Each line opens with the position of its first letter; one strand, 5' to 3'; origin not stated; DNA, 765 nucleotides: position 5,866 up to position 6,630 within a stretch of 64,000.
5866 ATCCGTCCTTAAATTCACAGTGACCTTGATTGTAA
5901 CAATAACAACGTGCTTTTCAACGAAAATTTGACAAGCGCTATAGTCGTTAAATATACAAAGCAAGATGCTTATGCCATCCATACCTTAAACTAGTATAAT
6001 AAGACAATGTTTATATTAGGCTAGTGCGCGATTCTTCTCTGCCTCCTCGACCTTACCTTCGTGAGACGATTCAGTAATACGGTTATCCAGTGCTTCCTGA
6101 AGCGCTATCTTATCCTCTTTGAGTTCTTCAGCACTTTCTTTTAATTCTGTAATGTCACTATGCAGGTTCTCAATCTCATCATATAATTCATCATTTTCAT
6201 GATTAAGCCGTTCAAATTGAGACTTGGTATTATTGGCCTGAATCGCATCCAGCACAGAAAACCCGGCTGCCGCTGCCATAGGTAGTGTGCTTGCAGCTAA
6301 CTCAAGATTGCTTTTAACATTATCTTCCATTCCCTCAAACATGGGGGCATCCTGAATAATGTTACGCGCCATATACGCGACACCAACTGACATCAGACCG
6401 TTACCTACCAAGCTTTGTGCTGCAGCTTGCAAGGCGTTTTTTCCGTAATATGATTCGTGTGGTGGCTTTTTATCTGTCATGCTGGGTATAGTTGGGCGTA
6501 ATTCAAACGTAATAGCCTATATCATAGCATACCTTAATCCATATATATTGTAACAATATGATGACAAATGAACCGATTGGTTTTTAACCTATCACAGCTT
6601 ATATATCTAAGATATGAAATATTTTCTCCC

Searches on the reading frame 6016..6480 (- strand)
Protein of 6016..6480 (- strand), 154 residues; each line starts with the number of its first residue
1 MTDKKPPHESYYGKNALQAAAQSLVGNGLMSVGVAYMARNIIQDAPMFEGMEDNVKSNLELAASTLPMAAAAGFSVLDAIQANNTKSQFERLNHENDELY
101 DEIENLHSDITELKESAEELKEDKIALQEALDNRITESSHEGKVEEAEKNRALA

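Call 77: find_encoding_contigs(protein=window:6016-6480:-, flank=10000, max_places=3)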
Protein window:6016-6480:- (154 aa): no gene with exactly this product is on record in the collection.
